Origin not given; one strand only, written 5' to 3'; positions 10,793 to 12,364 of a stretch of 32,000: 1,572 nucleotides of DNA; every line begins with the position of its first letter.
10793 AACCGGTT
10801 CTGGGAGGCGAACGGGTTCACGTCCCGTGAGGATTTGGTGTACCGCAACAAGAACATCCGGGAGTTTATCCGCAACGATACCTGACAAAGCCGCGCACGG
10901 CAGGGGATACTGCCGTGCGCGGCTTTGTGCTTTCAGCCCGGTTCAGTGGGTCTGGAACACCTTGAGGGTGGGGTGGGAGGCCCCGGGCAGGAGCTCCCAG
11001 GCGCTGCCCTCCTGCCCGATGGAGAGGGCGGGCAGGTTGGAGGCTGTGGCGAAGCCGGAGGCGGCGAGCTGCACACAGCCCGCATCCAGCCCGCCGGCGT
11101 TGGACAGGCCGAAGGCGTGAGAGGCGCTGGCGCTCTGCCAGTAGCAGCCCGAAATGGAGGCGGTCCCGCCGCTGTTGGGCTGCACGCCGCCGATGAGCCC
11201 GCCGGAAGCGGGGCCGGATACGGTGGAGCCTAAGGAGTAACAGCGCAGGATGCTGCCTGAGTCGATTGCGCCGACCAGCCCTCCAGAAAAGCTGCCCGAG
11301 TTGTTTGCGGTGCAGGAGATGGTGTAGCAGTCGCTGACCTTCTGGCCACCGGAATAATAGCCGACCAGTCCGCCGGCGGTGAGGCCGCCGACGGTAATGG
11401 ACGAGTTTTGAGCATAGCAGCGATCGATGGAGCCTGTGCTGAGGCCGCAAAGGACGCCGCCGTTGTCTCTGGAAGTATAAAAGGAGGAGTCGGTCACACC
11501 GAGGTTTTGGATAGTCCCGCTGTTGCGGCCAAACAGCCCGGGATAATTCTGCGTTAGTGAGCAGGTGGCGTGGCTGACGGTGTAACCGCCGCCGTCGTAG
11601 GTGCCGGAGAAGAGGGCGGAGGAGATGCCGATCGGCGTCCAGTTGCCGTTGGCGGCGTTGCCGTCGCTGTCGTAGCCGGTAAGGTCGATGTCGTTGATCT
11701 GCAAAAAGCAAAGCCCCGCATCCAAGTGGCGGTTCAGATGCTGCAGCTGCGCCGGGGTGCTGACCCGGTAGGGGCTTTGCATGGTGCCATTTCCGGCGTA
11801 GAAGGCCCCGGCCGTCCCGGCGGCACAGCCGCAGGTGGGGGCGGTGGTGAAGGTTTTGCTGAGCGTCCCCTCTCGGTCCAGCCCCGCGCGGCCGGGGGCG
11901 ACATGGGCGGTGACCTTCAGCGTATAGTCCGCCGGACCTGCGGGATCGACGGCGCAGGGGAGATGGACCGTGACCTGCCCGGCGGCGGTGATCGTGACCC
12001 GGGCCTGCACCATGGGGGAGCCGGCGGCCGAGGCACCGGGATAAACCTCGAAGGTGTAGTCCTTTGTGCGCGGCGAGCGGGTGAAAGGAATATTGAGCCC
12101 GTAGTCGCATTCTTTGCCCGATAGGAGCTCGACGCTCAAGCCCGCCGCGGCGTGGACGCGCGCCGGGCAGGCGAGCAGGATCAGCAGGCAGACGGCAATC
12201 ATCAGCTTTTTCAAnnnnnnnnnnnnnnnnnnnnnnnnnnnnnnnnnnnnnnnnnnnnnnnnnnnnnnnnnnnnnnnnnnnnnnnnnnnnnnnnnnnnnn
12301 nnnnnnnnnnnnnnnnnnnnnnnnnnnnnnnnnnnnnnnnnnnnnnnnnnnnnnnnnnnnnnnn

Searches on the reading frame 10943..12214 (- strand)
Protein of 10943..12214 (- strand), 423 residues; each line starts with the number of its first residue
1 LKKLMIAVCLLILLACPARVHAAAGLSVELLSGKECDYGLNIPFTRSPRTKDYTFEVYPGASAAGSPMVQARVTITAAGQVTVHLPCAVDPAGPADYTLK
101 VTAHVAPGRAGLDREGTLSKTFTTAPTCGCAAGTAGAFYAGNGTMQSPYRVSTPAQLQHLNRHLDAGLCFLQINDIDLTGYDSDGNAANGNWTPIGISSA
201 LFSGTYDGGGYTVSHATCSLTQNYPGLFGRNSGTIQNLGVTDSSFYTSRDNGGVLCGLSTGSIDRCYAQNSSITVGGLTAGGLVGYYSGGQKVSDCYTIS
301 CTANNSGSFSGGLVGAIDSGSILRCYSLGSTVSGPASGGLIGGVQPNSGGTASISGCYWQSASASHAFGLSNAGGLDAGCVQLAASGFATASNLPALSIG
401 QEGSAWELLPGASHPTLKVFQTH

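Call 14: search_protein_families(library=pfam, proteins=[window:10943-12214:-])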
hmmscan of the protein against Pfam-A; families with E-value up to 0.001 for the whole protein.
window:10943-12214:- (423 aa): 0 families

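Call 20: find_encoding_contigs(protein=window:10943-12214:-, flank=3000, max_places=10)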
Protein window:10943-12214:- (423 aa): 4 contigs read that carry it; 4 places shown.
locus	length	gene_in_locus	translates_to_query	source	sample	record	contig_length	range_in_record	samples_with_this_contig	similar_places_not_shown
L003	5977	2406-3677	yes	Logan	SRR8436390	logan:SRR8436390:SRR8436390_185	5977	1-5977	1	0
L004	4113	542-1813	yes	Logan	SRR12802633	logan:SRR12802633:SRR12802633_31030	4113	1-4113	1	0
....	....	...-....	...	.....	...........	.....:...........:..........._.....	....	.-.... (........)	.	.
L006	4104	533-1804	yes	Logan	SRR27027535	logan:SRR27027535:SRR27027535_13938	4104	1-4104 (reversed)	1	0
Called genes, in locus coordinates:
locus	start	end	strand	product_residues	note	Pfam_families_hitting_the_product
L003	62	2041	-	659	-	PF00133:tRNA-synt_1, PF01406:tRNA-synt_1e, PF09334:tRNA-synt_1g, PF00133:tRNA-synt_1, PF09334:tRNA-synt_1g, PF00133:tRNA-synt_1, PF08264:Anticodon_1 (weak), PF01588:tRNA_bind, +2 more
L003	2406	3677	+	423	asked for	-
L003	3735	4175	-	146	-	PF13527:Acetyltransf_9 (faint), PF00583:Acetyltransf_1, PF13673:Acetyltransf_10, PF13508:Acetyltransf_7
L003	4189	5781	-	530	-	PF00496:SBP_bac_5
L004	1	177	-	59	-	?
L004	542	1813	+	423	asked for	-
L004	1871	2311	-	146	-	PF13527:Acetyltransf_9 (faint), PF00583:Acetyltransf_1, PF13673:Acetyltransf_10, PF13508:Acetyltransf_7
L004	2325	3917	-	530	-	PF00496:SBP_bac_5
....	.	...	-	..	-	?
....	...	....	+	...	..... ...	-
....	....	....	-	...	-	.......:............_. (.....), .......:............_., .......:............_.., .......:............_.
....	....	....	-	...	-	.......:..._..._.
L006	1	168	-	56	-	?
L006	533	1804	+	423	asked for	-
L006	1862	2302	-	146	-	PF13527:Acetyltransf_9 (faint), PF00583:Acetyltransf_1, PF13673:Acetyltransf_10, PF13508:Acetyltransf_7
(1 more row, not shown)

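Call 22: find_homologous_proteins(query=window:10943-12214:-, max_evalue=0.00001)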
Query window:10943-12214:- (423 aa): 1726 proteins with E <= 0.00001 among 8000 candidates; the best 120 are listed.
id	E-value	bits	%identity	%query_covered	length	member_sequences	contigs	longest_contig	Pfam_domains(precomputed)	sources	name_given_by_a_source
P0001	9.3e-279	942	100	100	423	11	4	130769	-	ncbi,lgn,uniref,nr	ncbi:hypothetical protein [Harryflintia acetispora]|uniref:GLUG domain-containing protein n=1 Tax=Ha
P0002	9.5e-222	755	81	100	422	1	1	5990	-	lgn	-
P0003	5.4e-74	268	42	95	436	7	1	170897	-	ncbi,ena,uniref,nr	ncbi:hypothetical protein [Harryflintia acetispora]|uniref:GLUG domain-containing protein n=1 Tax=Ha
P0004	1.7e-72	263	45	80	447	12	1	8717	-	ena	-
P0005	1.9e-70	256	40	95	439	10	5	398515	-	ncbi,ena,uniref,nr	ncbi:hypothetical protein [Provencibacterium massiliense]|uniref:hypothetical protein n=1 Tax=Proven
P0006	6.3e-66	241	40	96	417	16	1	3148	PF07581.18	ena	-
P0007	7.2e-66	241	37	100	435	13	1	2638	-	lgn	-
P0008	2.9e-65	239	45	81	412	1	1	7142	-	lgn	-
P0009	2.0e-64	236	41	88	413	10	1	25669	-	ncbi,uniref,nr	ncbi:hypothetical protein [Harryflintia acetispora]|uniref:hypothetical protein n=1 Tax=Harryflintia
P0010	3.9e-61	226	40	93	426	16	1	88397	-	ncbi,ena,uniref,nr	ncbi:hypothetical protein [Harryflintia acetispora]|uniref:hypothetical protein n=1 Tax=Harryflintia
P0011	5.0e-61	225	43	81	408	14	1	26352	-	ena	-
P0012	1.0e-59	221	37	100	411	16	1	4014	-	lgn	-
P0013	2.5e-59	220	40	83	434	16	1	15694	-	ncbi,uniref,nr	ncbi:hypothetical protein [Harryflintia acetispora]|uniref:hypothetical protein n=1 Tax=Harryflintia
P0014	4.8e-58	215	39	100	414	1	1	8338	-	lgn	-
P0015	1.1e-57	214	40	73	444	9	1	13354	-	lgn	-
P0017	3.1e-55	206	37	100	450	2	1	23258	-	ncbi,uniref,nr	ncbi:hypothetical protein [Harryflintia acetispora]|uniref:hypothetical protein n=1 Tax=Harryflintia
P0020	1.4e-49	187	35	100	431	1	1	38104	-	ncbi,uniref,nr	ncbi:hypothetical protein [Harryflintia acetispora]|uniref:hypothetical protein n=1 Tax=Harryflintia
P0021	4.0e-26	110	30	66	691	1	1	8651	PF07581.18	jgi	jgi:hypothetical protein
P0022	1.7e-25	108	31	57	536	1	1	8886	PF07581.18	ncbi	-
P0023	2.5e-20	91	35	52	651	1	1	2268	PF07581.18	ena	-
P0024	5.9e-20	90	32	60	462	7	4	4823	PF07581.18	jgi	jgi:hypothetical protein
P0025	2.3e-19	88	33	48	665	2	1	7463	PF07581.18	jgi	-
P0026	1.3e-17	82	30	37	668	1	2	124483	PF03793.25,PF07581.18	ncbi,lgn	-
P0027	3.4e-16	77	33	35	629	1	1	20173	PF03793.25,PF07581.18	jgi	jgi:hypothetical protein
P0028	7.3e-16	76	31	49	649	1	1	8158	PF07581.18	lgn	-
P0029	1.3e-15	76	32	66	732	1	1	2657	PF12799.14,PF07581.18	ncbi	-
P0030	2.4e-15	75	31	51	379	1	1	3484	PF07581.18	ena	-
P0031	6.0e-15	73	32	63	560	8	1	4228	PF07581.18,PF10367.16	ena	-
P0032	2.2e-14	71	33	34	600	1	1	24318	PF13149.13,PF07581.18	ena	-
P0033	2.2e-14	71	33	34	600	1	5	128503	PF13149.13,PF07581.18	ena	-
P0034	5.3e-14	70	25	62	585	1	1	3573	PF13149.13,PF07581.18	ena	-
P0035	6.2e-14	70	36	47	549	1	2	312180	PF18962.8,PF07581.18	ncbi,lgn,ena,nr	nr:T9SS type A sorting domain-containing protein [uncultured Chryseobacterium sp.]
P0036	7.6e-14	70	35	57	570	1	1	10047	PF07581.18,PF13860.13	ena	-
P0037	1.0e-13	69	28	65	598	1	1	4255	PF13149.13,PF07581.18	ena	-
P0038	1.8e-13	68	25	64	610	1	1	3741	PF13149.13,PF07581.18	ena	-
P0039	1.8e-13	68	29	65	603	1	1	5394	PF13149.13,PF07581.18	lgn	-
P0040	3.7e-13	67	35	48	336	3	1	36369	PF07581.18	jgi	jgi:hypothetical protein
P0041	4.8e-13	67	26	75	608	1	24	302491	PF13149.13,PF07581.18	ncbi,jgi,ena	-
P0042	5.2e-13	67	28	65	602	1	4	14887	PF13149.13,PF07581.18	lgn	-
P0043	1.4e-12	66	27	65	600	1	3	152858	PF13149.13,PF07581.18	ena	-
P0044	1.7e-12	65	25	69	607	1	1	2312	PF13149.13,PF07581.18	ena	-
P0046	3.0e-12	64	28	65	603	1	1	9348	PF13149.13,PF07581.18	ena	-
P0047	7.2e-12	63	27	74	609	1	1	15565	PF13149.13,PF07581.18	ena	-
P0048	7.9e-12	63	28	54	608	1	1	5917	PF13149.13,PF07581.18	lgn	-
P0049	1.0e-11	63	27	64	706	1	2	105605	PF07581.18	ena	-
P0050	1.3e-11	62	25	66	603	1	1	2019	PF13149.13,PF07581.18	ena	-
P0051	1.6e-11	62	34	54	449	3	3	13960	PF07581.18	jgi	-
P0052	1.8e-11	62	37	46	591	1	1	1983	PF13205.13,PF07581.18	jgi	jgi:hypothetical protein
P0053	2.0e-11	62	27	75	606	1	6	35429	PF13149.13,PF07581.18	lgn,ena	-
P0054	2.8e-11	61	27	75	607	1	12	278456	PF07581.18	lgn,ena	-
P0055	3.4e-11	61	39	33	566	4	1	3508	PF00248.28,PF07581.18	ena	-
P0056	7.2e-11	60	29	48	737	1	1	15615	PF21027.4,PF22352.3,PF00801.27,PF07581.18,PF18911.7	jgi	jgi:hypothetical protein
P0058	1.1e-10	59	29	64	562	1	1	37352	PF13149.13,PF07581.18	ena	-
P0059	1.5e-10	59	35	53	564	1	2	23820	PF07581.18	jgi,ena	jgi:The GLUG motif.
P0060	1.8e-10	59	33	56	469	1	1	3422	PF07581.18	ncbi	-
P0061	1.8e-10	59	27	64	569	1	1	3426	PF13149.13,PF07581.18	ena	-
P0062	2.2e-10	58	29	64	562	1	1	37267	PF13149.13,PF07581.18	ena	-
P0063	2.9e-10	58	29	64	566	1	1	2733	PF13149.13,PF07581.18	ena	-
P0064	3.0e-10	58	30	64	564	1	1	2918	PF13149.13,PF07581.18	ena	-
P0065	5.0e-10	57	29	64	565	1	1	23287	PF13149.13,PF07581.18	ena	-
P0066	5.1e-10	57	27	64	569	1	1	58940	PF13149.13,PF07581.18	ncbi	-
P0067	5.4e-10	57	30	64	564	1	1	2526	PF13149.13,PF07581.18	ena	-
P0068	5.5e-10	57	29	64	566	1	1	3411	PF13149.13,PF07581.18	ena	-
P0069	6.3e-10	57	29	64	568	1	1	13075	PF13149.13,PF07581.18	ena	-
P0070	7.0e-10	57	27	64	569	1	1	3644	PF13149.13,PF07581.18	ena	-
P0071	8.0e-10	56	30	64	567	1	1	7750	PF13149.13,PF07581.18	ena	-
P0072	8.8e-10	56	29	64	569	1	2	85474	PF13149.13,PF07581.18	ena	-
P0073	8.8e-10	56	29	64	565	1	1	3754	PF13149.13,PF07581.18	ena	-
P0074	1.1e-9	56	28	64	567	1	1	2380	PF13149.13,PF07581.18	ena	-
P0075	1.2e-9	56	28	64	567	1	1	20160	PF13149.13,PF07581.18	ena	-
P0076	1.2e-9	56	33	28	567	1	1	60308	PF13149.13,PF07581.18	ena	-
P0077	1.3e-9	56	30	64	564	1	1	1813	PF13149.13,PF07581.18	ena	-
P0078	1.3e-9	56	31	58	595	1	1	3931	PF13149.13,PF07581.18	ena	-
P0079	1.3e-9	56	27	64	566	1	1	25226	PF13149.13,PF07581.18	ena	-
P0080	1.4e-9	56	27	64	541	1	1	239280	PF13149.13,PF07581.18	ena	-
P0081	1.6e-9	55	29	64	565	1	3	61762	PF13149.13,PF07581.18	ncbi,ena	-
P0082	1.6e-9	55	28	64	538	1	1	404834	PF13149.13,PF07581.18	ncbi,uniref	ncbi:fimbrillin family protein [Bacteroides caccae]|uniref:fimbrillin family protein n=1 Tax=Bactero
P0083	1.6e-9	55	29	64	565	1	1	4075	PF13149.13,PF07581.18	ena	-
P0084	1.7e-9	55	27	64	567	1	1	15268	PF13149.13,PF07581.18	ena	-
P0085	1.8e-9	55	28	64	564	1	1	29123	PF13149.13,PF07581.18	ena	-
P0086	1.8e-9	55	27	64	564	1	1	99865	PF13149.13,PF07581.18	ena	-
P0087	1.8e-9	55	26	64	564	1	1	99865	PF13149.13,PF07581.18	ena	-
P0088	1.9e-9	55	29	64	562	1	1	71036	PF13149.13,PF07581.18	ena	-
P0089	1.9e-9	55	28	64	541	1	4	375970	PF13149.13,PF07581.18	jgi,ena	-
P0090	1.9e-9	55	27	64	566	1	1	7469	PF13149.13,PF07581.18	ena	-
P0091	1.9e-9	55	26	89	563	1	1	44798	PF13149.13,PF07581.18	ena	-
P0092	2.0e-9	55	29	64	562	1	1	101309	PF13149.13,PF07581.18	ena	-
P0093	2.1e-9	55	28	48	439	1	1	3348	PF07581.18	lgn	-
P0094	2.4e-9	55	27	64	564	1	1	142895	PF13149.13,PF07581.18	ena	-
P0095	2.5e-9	55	28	64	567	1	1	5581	PF13149.13,PF07581.18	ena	-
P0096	2.6e-9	55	28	64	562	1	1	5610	PF13149.13,PF07581.18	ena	-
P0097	2.6e-9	55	29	64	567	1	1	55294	PF13149.13,PF07581.18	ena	-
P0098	2.7e-9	55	29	64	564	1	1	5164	PF13149.13,PF07581.18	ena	-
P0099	2.9e-9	55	26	64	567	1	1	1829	PF13149.13,PF07581.18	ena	-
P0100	3.0e-9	55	29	64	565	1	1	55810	PF13149.13,PF07581.18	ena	-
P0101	3.6e-9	54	29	64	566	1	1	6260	PF13149.13,PF07581.18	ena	-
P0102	3.9e-9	54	27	64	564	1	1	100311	PF13149.13,PF07581.18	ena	-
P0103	4.0e-9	54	28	64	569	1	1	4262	PF13149.13,PF07581.18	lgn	-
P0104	4.0e-9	54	30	58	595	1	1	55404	PF13149.13,PF07581.18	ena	-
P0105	4.0e-9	54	28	64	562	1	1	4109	PF13149.13,PF07581.18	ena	-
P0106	4.1e-9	54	29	64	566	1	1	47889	PF13149.13,PF07581.18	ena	-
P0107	4.4e-9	54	28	64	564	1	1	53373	PF13149.13,PF07581.18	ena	-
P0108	4.6e-9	54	29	58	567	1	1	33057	PF13149.13,PF07581.18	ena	-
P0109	5.1e-9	54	28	64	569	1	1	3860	PF13149.13,PF07581.18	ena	-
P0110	5.3e-9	54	30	58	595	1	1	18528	PF13149.13,PF07581.18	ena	-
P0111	5.3e-9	54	27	64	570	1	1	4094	PF13149.13,PF07581.18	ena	-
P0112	5.3e-9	54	29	52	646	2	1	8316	PF07581.18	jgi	-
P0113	5.4e-9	54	29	64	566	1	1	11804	PF13149.13,PF07581.18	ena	-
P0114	5.5e-9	54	29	64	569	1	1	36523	PF13149.13,PF07581.18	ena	-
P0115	5.7e-9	54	29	64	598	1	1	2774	PF13149.13,PF07581.18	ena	-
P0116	5.7e-9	54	27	64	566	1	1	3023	PF13149.13,PF07581.18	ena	-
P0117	5.8e-9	54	27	64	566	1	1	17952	PF13149.13,PF07581.18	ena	-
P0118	5.9e-9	54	29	64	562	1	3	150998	PF13149.13,PF07581.18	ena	-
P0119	6.3e-9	53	29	64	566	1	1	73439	PF13149.13,PF07581.18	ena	-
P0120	6.5e-9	53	27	64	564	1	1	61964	PF13149.13,PF07581.18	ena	-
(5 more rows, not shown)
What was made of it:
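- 10943..12214 (-): Target gene: a secreted GLUG-like paralogue 1 (423 aa, TTG start, GGAGG at 12223-12227). Its predicted fold is an Ig-like domain followed by a beta-helix. Call 22 gives 100% identity to a Harryflintia acetispora protein.
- On GLUG-motif proteins (Pfam PF07581), for the target gene: Some homologues carry PF07581, and UniRef names the protein 'GLUG domain-containing' (call 22).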

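Call 26: find_encoding_contigs(protein=P0003, flank=2500, max_places=4)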
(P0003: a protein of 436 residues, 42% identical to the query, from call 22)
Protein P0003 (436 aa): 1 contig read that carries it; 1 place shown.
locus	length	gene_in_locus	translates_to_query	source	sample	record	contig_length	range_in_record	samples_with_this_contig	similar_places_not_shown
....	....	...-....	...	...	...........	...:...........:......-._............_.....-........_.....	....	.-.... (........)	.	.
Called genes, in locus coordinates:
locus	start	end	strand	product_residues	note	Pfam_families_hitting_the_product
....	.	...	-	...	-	?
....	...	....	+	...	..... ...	-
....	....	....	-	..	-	?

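Call 27: find_encoding_contigs(protein=P0010, flank=2500, max_places=4)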
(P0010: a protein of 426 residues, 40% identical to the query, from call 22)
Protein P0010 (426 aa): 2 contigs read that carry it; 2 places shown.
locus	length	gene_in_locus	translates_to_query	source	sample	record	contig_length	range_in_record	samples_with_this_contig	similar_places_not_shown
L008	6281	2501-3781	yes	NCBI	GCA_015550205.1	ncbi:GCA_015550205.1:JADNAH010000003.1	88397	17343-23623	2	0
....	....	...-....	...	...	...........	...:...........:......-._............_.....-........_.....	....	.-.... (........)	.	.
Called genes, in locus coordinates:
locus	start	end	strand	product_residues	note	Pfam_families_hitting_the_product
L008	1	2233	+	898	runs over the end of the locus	-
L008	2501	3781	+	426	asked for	-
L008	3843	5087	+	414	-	-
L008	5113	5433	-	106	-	PF10852:DUF2651 (weak)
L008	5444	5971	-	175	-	PF13238:AAA_18, PF13671:AAA_33 (weak)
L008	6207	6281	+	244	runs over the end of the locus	PF20772:TACO1_YebC_N, PF01709:Transcrip_reg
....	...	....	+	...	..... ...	-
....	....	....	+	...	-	-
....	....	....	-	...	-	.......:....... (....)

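Call 28: find_encoding_contigs(protein=P0009, flank=6000, max_places=4)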
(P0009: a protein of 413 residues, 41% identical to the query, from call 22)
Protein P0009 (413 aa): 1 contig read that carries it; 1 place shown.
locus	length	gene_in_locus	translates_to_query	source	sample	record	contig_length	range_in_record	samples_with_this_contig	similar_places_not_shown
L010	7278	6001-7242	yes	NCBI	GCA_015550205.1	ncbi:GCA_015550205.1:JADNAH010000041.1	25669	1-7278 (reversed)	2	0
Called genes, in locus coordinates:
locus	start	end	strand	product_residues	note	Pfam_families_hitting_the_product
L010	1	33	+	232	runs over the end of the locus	PF19538:DUF6062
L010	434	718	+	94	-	-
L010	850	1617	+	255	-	PF08032:SpoU_sub_bind, PF00588:SpoU_methylase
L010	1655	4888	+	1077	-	-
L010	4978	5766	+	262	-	PF03099:BPL_LplA_LipB, PF16917:BPL_LplA_LipB_2, PF02237:BPL_C (weak)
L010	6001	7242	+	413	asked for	-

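Call 43: find_encoding_contigs(protein=P0020, flank=10000, max_places=3)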
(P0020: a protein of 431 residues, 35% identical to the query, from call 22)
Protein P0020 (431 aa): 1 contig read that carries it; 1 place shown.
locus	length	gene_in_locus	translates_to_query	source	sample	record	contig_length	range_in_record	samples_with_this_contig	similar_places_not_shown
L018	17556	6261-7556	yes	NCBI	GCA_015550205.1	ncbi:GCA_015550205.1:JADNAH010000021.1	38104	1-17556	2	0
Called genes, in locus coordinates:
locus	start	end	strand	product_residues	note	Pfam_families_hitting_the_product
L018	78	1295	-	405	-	PF02574:S-methyl_trans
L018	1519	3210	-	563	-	PF03485:Arg_tRNA_synt_N, PF00133:tRNA-synt_1 (faint), PF00750:tRNA-synt_1d, PF01406:tRNA-synt_1e (faint), PF05746:DALR_1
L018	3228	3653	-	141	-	PF09148:DUF1934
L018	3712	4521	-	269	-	PF01177:Asp_Glu_race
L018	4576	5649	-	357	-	PF01820:Dala_Dala_lig_N, PF02222:ATP-grasp (weak), PF02786:CPSase_L_D2 (weak), PF07478:Dala_Dala_lig_C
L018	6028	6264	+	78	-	-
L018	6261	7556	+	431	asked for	-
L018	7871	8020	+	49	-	PF00471:Ribosomal_L33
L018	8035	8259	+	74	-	PF00584:SecE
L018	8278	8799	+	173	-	PF02357:NusG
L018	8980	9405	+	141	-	PF03946:Ribosomal_L11_N, PF00298:Ribosomal_L11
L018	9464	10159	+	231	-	PF00687:Ribosomal_L1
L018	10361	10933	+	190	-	PF00466:Ribosomal_L10, PF27436:RL10_C (weak)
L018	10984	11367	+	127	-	PF16320:Ribosomal_L12_N, PF00542:Ribosomal_L12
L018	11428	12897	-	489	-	-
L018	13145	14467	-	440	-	PF02368:Big_2 (weak), PF26918:Ig_Eae (weak)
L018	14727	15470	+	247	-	PF01479:S4 (faint), PF00849:PseudoU_synth_2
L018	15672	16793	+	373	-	PF00005:ABC_tran, PF13304:AAA_21 (faint), PF17912:OB_MalK, PF08402:TOBE_2 (faint), PF03459:TOBE (faint)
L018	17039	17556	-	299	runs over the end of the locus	PF00126:HTH_1, PF03466:LysR_substrate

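Call 44: find_encoding_contigs(protein=P0017, flank=10000, max_places=3)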
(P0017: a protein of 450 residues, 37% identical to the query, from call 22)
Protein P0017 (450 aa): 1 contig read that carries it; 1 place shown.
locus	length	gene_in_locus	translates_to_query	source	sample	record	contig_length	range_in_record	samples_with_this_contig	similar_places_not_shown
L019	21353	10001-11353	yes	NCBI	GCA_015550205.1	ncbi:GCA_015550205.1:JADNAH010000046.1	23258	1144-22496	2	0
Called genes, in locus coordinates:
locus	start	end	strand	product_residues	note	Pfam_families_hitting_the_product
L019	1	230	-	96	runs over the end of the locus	-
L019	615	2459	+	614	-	PF00664:ABC_membrane, PF00005:ABC_tran, PF02463:SMC_N (weak)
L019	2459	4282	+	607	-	PF00664:ABC_membrane, PF00005:ABC_tran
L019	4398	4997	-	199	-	PF12464:Mac, PF00132:Hexapep, PF14602:Hexapep_2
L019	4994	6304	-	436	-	PF07690:MFS_1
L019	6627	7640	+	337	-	PF02463:SMC_N (faint), PF00005:ABC_tran, PF13304:AAA_21 (faint), PF09383:NIL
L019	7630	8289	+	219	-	PF00528:BPD_transp_1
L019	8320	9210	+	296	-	PF03180:Lipoprotein_9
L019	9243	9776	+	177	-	PF01863:YgjP-like, PF10263:SprT-like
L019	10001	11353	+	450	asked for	-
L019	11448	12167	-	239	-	PF13353:Fer4_12, PF04055:Radical_SAM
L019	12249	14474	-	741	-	PF02901:PFL-like, PF01228:Gly_radical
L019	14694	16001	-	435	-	PF00990:GGDEF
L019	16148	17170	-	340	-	PF03601:Cons_hypoth698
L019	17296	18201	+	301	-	PF00126:HTH_1, PF03466:LysR_substrate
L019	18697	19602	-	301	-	PF14450:FtsA (faint), PF02541:Ppx-GppA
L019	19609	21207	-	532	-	PF07969:Amidohydro_3, PF01979:Amidohydro_1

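Call 45: find_encoding_contigs(protein=P0005, flank=10000, max_places=5)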
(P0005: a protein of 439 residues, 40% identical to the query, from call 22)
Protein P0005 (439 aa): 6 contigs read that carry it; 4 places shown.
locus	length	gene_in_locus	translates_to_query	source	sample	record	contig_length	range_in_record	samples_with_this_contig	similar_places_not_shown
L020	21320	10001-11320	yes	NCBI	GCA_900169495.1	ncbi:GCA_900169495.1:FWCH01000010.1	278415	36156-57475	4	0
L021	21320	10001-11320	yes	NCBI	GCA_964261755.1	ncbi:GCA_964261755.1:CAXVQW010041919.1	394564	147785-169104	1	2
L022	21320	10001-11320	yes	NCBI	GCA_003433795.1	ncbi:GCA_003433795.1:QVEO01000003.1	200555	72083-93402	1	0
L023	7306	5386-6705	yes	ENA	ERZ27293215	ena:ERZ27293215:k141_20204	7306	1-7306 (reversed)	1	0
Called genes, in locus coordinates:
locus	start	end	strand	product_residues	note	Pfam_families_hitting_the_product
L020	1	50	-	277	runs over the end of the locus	PF01261:AP_endonuc_2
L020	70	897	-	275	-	PF01261:AP_endonuc_2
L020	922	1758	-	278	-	PF01261:AP_endonuc_2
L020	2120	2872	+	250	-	PF10370:Rv2993c-like_N, PF01557:FAA_hydrolase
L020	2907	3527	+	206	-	-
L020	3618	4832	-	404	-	PF07907:YibE_F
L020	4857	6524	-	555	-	PF00005:ABC_tran, PF13304:AAA_21 (faint), PF12848:ABC_tran_Xtn, PF00005:ABC_tran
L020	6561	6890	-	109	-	PF05437:AzlD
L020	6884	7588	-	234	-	PF03591:AzlC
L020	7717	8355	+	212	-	PF00702:Hydrolase, PF12710:HAD, PF13419:HAD_2, PF13242:Hydrolase_like (weak)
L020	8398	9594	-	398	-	PF00990:GGDEF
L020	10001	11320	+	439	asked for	-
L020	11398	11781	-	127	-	PF06397:Desulfoferrod_N (weak), PF01880:Desulfoferrodox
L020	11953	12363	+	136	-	PF01325:Fe_dep_repress, PF12802:MarR_2 (weak), PF25213:HVO_A0261_N (weak), PF02742:Fe_dep_repr_C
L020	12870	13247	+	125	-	PF14198:TnpV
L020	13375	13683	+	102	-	PF12840:HTH_20 (weak), PF01022:HTH_5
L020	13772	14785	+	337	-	PF03773:ArsP_1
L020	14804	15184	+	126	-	PF13192:Thioredoxin_3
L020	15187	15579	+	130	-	PF01451:LMWPc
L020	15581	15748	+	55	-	PF14205:Cys_rich_KTR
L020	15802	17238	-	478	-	PF03389:MobA_MobL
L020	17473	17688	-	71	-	PF12728:HTH_17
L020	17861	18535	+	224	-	PF13560:HTH_31 (weak), PF01381:HTH_3 (weak)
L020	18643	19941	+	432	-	PF00589:Phage_integrase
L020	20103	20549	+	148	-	PF00583:Acetyltransf_1, PF13673:Acetyltransf_10 (weak), PF13508:Acetyltransf_7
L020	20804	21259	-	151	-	PF01327:Pep_deformylase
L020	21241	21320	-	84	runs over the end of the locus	PF12844:HTH_19, PF01381:HTH_3, PF13560:HTH_31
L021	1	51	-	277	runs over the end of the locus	PF01261:AP_endonuc_2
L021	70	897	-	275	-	PF01261:AP_endonuc_2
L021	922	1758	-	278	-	PF01261:AP_endonuc_2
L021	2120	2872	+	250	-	PF10370:Rv2993c-like_N, PF01557:FAA_hydrolase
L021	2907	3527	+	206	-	-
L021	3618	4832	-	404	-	PF07907:YibE_F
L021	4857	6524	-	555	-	PF00005:ABC_tran, PF13304:AAA_21 (faint), PF12848:ABC_tran_Xtn, PF00005:ABC_tran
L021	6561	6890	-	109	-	PF05437:AzlD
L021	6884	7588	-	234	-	PF03591:AzlC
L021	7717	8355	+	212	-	PF00702:Hydrolase, PF12710:HAD, PF13419:HAD_2, PF13242:Hydrolase_like (weak)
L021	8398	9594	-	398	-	PF00990:GGDEF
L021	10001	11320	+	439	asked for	-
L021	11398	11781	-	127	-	PF06397:Desulfoferrod_N (weak), PF01880:Desulfoferrodox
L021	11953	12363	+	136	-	PF01325:Fe_dep_repress, PF12802:MarR_2 (weak), PF25213:HVO_A0261_N (weak), PF02742:Fe_dep_repr_C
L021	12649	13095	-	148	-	PF00583:Acetyltransf_1, PF13673:Acetyltransf_10 (weak), PF13508:Acetyltransf_7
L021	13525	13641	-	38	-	-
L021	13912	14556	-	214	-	PF04199:Cyclase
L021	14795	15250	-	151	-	PF01327:Pep_deformylase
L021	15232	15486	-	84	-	PF12844:HTH_19, PF01381:HTH_3, PF13560:HTH_31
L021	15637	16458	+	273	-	PF01391:Collagen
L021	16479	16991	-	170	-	PF00210:Ferritin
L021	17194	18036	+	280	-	PF03123:CAT_RBD, PF00874:PRD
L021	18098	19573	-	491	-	PF02378:PTS_EIIC, PF00367:PTS_EIIB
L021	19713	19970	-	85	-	PF00381:PTS-HPr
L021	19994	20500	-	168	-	PF00358:PTS_EIIA_1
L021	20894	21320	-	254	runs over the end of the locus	PF03932:CutC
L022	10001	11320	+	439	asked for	-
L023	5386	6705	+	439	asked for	-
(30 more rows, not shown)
